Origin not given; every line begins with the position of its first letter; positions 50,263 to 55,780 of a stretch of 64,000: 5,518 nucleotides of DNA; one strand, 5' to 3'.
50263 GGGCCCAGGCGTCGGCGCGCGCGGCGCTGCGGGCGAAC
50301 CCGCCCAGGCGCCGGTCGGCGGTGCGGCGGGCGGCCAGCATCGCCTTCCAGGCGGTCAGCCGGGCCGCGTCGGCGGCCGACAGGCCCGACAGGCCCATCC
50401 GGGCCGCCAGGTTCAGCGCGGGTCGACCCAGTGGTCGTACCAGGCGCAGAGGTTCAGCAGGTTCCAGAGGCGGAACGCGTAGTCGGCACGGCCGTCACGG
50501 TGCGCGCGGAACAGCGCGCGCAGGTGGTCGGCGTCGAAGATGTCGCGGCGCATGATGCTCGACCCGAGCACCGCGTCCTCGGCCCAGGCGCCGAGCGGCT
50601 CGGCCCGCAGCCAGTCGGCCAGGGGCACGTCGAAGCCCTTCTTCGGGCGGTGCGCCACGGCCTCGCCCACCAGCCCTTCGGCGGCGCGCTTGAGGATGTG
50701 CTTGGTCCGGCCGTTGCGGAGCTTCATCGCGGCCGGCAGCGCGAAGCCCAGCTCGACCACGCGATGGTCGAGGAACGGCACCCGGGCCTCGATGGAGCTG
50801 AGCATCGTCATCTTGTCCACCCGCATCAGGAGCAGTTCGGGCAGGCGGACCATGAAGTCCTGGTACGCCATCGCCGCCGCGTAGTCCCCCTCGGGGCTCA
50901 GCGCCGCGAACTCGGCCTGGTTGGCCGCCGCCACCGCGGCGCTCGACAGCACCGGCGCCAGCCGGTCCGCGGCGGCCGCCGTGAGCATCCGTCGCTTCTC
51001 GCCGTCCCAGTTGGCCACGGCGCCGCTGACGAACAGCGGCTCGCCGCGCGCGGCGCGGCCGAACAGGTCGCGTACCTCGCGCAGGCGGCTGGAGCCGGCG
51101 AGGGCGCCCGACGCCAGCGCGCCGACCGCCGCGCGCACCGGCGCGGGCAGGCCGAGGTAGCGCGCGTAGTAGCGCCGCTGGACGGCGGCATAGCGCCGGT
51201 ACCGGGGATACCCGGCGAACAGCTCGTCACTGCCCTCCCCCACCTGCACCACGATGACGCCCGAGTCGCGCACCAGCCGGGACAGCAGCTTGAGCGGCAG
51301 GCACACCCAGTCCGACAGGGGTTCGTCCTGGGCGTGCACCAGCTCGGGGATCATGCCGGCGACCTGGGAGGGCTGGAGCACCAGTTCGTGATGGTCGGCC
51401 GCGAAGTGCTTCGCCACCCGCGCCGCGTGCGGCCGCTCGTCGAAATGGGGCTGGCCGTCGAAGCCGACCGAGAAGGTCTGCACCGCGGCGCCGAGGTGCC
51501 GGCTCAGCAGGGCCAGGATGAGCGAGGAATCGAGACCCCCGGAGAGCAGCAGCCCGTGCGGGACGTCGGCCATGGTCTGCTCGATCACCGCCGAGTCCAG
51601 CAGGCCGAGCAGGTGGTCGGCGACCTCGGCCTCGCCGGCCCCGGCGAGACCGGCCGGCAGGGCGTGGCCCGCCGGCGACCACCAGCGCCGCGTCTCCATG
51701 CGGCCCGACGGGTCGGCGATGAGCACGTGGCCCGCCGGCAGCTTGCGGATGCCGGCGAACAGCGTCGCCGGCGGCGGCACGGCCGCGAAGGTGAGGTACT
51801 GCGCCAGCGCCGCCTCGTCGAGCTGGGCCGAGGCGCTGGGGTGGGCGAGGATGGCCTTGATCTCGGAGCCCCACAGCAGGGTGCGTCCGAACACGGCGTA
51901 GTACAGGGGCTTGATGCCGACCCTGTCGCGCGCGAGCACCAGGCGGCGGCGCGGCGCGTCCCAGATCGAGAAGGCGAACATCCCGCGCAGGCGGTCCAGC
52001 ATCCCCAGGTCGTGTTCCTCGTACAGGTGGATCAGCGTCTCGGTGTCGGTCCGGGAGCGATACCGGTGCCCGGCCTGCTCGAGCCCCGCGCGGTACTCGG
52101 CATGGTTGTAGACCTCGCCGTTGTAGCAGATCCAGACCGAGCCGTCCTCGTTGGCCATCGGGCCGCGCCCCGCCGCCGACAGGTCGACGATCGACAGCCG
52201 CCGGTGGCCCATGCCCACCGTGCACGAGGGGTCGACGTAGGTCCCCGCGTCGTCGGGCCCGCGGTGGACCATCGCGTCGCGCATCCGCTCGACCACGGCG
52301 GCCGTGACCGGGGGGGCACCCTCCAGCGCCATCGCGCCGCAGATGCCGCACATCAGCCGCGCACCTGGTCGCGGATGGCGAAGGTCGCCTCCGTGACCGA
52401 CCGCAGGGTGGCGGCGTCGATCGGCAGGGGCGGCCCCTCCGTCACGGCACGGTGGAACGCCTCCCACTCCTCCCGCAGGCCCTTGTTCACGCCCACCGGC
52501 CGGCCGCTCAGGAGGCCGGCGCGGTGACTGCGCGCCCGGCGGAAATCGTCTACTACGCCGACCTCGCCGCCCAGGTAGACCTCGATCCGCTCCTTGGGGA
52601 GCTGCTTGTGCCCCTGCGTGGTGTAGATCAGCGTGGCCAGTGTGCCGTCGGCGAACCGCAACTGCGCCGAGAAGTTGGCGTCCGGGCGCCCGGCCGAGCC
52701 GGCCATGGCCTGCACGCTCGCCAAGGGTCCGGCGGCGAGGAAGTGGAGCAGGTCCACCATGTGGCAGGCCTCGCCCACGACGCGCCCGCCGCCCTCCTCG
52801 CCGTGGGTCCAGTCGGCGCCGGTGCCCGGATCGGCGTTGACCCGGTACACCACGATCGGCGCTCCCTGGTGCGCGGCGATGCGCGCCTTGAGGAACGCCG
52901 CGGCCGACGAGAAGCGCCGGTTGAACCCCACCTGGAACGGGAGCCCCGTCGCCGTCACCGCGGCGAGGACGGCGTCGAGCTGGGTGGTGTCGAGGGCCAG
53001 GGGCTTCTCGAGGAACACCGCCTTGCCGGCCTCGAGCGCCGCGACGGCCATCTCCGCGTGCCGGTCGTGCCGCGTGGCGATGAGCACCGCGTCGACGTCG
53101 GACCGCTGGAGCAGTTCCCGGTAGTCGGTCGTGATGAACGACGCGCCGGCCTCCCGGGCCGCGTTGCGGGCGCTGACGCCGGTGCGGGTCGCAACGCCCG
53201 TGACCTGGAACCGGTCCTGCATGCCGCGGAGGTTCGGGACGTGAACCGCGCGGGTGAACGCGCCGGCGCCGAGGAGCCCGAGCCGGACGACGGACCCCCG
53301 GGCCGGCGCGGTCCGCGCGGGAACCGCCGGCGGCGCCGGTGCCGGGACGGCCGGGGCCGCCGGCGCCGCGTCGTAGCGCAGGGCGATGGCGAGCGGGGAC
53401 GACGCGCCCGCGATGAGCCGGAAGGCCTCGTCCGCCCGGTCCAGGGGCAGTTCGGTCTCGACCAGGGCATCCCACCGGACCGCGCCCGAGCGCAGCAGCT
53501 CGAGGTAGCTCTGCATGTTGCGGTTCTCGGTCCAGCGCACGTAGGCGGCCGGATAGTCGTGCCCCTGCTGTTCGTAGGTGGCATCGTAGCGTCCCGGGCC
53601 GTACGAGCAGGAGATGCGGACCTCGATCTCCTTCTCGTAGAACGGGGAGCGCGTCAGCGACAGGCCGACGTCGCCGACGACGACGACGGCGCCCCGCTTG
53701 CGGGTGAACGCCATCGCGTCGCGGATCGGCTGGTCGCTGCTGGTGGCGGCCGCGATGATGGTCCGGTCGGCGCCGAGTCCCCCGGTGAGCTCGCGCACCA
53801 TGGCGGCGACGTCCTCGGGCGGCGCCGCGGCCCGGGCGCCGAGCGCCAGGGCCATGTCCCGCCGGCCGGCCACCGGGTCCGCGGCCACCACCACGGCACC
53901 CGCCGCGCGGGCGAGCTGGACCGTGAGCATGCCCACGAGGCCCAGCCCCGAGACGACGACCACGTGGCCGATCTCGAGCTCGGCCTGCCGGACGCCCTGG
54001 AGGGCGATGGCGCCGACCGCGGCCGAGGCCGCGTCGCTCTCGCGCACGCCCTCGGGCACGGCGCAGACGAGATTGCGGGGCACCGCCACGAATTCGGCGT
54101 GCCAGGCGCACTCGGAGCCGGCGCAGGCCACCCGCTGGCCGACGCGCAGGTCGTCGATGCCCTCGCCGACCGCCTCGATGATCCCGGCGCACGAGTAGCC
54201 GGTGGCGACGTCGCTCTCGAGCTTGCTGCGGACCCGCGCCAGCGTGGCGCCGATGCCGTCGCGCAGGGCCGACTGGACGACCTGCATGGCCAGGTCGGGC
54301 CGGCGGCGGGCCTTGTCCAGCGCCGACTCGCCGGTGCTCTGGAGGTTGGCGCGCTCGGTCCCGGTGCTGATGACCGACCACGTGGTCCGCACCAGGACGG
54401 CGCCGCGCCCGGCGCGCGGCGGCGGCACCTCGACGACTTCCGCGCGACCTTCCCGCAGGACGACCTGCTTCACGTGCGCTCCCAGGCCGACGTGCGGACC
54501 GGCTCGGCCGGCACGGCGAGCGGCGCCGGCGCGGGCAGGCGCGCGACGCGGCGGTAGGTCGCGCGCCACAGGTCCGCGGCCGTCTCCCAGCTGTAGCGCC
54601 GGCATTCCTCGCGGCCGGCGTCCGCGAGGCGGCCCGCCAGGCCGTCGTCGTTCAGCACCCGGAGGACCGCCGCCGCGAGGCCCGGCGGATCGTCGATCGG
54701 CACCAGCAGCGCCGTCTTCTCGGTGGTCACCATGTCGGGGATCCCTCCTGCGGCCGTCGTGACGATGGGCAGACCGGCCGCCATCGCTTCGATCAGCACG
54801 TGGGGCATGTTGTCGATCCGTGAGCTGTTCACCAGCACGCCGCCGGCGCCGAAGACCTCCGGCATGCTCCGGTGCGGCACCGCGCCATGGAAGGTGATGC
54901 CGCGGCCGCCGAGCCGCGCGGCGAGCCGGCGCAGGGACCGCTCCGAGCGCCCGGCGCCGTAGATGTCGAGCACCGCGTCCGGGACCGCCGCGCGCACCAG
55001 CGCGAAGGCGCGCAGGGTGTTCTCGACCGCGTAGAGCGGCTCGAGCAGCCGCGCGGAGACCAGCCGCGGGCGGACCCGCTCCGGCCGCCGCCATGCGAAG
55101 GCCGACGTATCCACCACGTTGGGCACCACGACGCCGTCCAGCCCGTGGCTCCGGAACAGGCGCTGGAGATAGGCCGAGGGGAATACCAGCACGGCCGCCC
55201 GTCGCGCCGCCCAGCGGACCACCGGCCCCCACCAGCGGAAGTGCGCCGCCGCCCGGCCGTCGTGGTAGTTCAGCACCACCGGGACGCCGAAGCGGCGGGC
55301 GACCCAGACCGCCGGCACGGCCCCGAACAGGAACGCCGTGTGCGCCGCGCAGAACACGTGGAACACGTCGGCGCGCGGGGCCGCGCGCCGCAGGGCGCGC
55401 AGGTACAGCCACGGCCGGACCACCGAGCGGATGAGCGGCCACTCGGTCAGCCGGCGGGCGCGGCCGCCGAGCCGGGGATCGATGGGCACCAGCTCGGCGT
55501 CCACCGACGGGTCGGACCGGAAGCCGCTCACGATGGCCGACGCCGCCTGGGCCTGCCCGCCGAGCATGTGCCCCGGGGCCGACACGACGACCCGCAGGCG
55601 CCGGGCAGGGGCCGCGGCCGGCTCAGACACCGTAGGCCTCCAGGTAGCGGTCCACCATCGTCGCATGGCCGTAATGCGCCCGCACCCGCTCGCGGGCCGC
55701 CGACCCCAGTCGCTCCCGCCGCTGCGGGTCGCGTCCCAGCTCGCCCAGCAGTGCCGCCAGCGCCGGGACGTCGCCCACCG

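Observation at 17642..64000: ~46-kb exosortase/PEP-CTERM-type exopolysaccharide island with a non-canonical parts list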

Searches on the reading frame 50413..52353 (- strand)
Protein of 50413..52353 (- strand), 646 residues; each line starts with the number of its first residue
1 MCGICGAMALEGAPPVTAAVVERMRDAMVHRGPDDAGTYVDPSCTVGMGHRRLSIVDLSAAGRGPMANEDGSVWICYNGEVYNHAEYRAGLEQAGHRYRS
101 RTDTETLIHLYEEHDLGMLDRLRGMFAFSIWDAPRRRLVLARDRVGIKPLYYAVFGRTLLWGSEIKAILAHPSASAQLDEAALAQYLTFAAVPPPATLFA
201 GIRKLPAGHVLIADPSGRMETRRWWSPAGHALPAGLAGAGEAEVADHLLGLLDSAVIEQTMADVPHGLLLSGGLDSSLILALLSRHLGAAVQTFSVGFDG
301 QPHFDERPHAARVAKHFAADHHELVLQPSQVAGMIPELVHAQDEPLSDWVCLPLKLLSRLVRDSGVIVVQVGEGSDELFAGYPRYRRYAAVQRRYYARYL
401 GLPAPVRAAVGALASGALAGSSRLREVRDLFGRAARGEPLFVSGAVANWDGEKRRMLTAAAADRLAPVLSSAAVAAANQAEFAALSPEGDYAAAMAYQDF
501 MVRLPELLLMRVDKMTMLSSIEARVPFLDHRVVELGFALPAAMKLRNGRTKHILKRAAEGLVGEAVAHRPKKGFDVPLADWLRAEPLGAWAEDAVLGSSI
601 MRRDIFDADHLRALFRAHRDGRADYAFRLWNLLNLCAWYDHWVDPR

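Call 9: search_protein_families(library=ncbifam, proteins=[window:50413-52353:-], max_evalue=0.001)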
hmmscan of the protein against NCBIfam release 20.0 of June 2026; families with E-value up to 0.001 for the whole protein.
window:50413-52353:- (646 aa): 9 families
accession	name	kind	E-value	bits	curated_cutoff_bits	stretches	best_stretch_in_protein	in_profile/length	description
TIGR03108.1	eps_aminotran_1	hypoth_equivalog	5e-143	478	816.9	1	1-635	1-621/628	XrtA/PEP-CTERM system amidotransferase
TIGR01536.1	asn_synth_AEB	equivalog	1.5e-140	469.6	267.1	1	2-574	1-517/517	asparagine synthase (glutamine-hydrolyzing)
TIGR03104.1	trio_amidotrans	equivalog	3.4e-125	418.5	570.1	2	1-399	1-397/589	N-acetylglutaminylglutamine amidotransferase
NF006949.0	PRK09431.1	equivalog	6.5e-84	282.4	499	3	1-171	1-168/554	asparagine synthase B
NF033535.1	lass_lactam_cya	exception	4.1e-65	220.6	525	2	1-378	1-375/668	lasso peptide isopeptide bond-forming cyclase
NF033561.1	macrolact_Ik_Al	subfamily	8.7e-20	70.8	300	1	127-573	82-491/561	albusnodin/ikarugamycin family macrolactam cyclase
NF001484.0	PRK00331.1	subfamily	8.6e-11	40.9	381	1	45-184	66-214/601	isomerizing glutamine--fructose-6-phosphate transaminase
TIGR01135.1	glmS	equivalog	3.1e-09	35.9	418.05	1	45-184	65-213/607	glutamine--fructose-6-phosphate transaminase (isomerizing)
TIGR01134.1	purF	equivalog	1.9e-07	30.8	350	1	46-168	66-199/432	amidophosphoribosyltransferase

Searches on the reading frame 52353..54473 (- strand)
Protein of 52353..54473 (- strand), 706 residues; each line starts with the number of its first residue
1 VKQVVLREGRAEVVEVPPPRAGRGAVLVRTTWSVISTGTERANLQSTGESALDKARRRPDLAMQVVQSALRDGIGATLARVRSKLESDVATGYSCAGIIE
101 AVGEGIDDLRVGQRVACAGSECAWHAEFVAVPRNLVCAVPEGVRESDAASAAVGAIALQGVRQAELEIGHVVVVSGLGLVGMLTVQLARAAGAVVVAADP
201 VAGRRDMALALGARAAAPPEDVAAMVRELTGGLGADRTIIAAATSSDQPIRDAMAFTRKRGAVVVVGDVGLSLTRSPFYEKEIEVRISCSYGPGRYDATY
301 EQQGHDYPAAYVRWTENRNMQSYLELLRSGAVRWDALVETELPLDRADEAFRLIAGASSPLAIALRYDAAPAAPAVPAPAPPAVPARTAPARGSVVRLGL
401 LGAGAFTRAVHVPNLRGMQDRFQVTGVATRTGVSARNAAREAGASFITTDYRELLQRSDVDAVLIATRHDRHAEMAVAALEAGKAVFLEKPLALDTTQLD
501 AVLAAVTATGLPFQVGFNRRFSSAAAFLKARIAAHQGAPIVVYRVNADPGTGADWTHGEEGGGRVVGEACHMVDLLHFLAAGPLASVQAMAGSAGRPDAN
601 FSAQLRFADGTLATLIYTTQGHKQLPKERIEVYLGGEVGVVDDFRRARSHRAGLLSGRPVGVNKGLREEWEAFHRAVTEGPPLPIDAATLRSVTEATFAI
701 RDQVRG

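Call 10: search_protein_families(library=ncbifam, proteins=[window:52353-54473:-], max_evalue=0.001)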
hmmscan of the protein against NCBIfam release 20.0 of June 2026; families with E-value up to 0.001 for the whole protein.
window:52353-54473:- (706 aa): 27 families (the best 25 are shown)
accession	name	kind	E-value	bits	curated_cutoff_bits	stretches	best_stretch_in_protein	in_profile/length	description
TIGR04380.1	myo_inos_iolG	equivalog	5.1e-33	114.3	355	1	396-598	2-203/330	inositol 2-dehydrogenase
TIGR03989.1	Rxyl_3153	subfamily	2.6e-20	73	440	1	157-268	175-288/370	NDMA-dependent alcohol dehydrogenase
NF052479.1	LevoglcsnDh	equivalog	6e-19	68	650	1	429-591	43-212/386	levoglucosan dehydrogenase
NF052679.1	InsChiInosDhIolG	equivalog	2.9e-18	66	540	1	396-591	3-196/343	bifunctional inositol 2-dehydrogenase/D-chiro-inositol 1-dehydrogenase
NF040723.1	UDP-GlcNAcDh_Arch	equivalog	1.9e-14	53.9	450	1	396-603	1-200/302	UDP-N-acetylglucosamine 3-dehydrogenase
NF007574.0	PRK10206.1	equivalog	7.4e-14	51.5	352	1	398-609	5-218/345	oxidoreductase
NF008607.0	PRK11579.1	subfamily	9.8e-12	44.5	330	1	395-543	4-148/346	oxidoreductase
TIGR02824.1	quinone_pig3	subfamily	3.5e-11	42.7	296.8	1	91-267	61-238/325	putative NAD(P)H quinone oxidoreductase, PIG3 family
TIGR01202.1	bchC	equivalog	4.8e-11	42.3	291.25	1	91-294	62-260/308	chlorophyll synthesis pathway protein BchC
NF041097.1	keto_inos_dh_IolM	equivalog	1.4e-10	40.4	450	1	162-268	200-312/389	scyllo-inosose 3-dehydrogenase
NF041392.1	XylDh_Gfo6_Halo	equivalog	1.7e-09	37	350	1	394-526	15-149/350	D-xylose 1-dehydrogenase Gfo6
TIGR03451.1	mycoS_dep_FDH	equivalog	2.9e-09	36.2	512.9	1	160-353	168-345/358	S-(hydroxymethyl)mycothiol dehydrogenase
TIGR02817.1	adh_fam_1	subfamily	4e-09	36.4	284.05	1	89-297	60-276/336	zinc-binding alcohol dehydrogenase family protein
NF006940.0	PRK09422.1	equivalog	6.1e-09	35.3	344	1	127-267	119-260/338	alcohol dehydrogenase AdhP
TIGR00692.1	tdh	equivalog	2.2e-08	33.5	458.35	1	125-262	119-256/340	L-threonine 3-dehydrogenase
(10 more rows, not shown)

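Call 18: search_protein_families(library=pfam, proteins=[window:52353-54473:-], max_evalue=0.01)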
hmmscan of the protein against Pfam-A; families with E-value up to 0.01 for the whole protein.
window:52353-54473:- (706 aa): 7 families
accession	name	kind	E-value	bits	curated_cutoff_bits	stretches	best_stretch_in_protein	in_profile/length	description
PF01408.29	GFO_IDH_MocA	-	6.6e-23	82.1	24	1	397-517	2-120/120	Oxidoreductase family, NAD-binding Rossmann fold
PF00107.32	ADH_zinc_N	-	5.5e-18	65.6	31.8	1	180-297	2-121/129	Zinc-binding dehydrogenase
PF22725.1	GFO_IDH_MocA_C3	-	4.1e-10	40.2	27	1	548-633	28-117/124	GFO/IDH/MocA C-terminal domain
PF02894.22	GFO_IDH_MocA_C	-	8.5e-05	22.9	22.9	1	540-618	12-103/218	Oxidoreductase family, C-terminal alpha/beta domain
PF08240.17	ADH_N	-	0.00051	20.7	23.5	1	86-132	31-95/104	Alcohol dehydrogenase GroES-like domain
PF03447.22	NAD_binding_3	-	0.0011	20.1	24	1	414-503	12-103/116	Homoserine dehydrogenase, NAD binding domain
PF13602.12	ADH_zinc_N_2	-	0.0064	17.8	27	0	227-356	16-125/134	Zinc-binding dehydrogenase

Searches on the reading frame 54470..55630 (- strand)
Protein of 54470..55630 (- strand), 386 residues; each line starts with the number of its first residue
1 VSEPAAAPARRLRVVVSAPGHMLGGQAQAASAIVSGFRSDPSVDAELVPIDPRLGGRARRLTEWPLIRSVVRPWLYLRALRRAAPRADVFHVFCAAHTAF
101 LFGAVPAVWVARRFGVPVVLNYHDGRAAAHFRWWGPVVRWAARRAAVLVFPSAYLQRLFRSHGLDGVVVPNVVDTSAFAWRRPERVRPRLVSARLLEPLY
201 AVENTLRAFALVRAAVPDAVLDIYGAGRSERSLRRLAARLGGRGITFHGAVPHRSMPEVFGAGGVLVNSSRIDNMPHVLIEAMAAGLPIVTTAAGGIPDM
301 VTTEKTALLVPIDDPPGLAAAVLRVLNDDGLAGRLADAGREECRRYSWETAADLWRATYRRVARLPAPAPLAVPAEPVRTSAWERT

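Call 10: search_protein_families(library=ncbifam, proteins=[window:54470-55630:-], max_evalue=0.001)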
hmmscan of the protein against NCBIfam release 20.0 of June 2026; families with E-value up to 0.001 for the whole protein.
window:54470-55630:- (386 aa): 26 families (the best 25 are shown)
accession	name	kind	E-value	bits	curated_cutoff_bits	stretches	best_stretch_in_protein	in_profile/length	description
NF041876.1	EPS_EpsE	equivalog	4.3e-21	75.6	400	1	172-344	194-377/389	exopolysaccharide biosynthesis GT4 family glycosyltransferase EpsE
TIGR03088.1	stp2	hypoth_equivalog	3.1e-17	62.7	409.05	1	203-361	210-372/374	TIGR03088 family PEP-CTERM/XrtA system glycosyltransferase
TIGR04063.1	stp3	hypoth_equivalog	1.1e-16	60.7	442.05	1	203-362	229-395/397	TIGR04063 family PEP-CTERM/XrtA system glycosyltransferase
TIGR04047.1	MSMEG_0565_glyc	hypoth_equivalog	1.9e-16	60.2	259.85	1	145-360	140-372/373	MSMEG_0565 family glycosyltransferase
TIGR03449.1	mycothiol_MshA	equivalog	1.8e-15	56.8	462.5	1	225-362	264-403/406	D-inositol-3-phosphate glycosyltransferase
TIGR03999.1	thiol_BshA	equivalog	4e-14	52.3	273.7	1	168-363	171-374/375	N-acetyl-alpha-D-glucosaminyl L-malate synthase BshA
TIGR02149.1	glgA_Coryne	subfamily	1.4e-13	50.8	302.4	1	251-362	272-390/391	glycogen synthase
NF038229.1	Glyco4_Geo_Pelo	equivalog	7.4e-11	41.6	400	1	169-362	138-336/338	GPMC system family 4 glycosyltransferase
NF047684.1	TeichurnBiosyTuaC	equivalog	1.9e-10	40.2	550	1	225-362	254-389/391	teichuronic acid biosynthesis protein TuaC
TIGR02472.1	sucr_P_syn_N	equivalog_domain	4.6e-10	38.9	576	1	263-351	341-430/439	sucrose-phosphate synthase, putative, glycosyltransferase domain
NF053787.1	GlcN_PG_synth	equivalog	1.1e-09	37.6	480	1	252-363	251-360/361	N-acetylglucosaminyl phosphatidylglycerol synthase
NF038011.1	PelF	equivalog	2.8e-09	36.6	100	1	168-349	284-478/489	GT4 family glycosyltransferase PelF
NF050056.1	ProtGlycPglH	equivalog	8.2e-09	35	600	1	206-355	198-346/354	GalNAc-alpha-(1->4)-GalNAc-alpha-(1->3)-diNAcBac-PP-undecaprenol alpha-1,4-N-acetyl-D-galactosaminyltransferase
TIGR04157.1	glyco_rSAM_CFB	subfamily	1.1e-08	34.5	400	1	201-314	241-352/406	TIGR04157 family glycosyltransferase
TIGR02468.1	sucrsPsyn_pln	equivalog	1.6e-08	32.8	1143.95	1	263-350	572-659/1051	sucrose-phosphate synthase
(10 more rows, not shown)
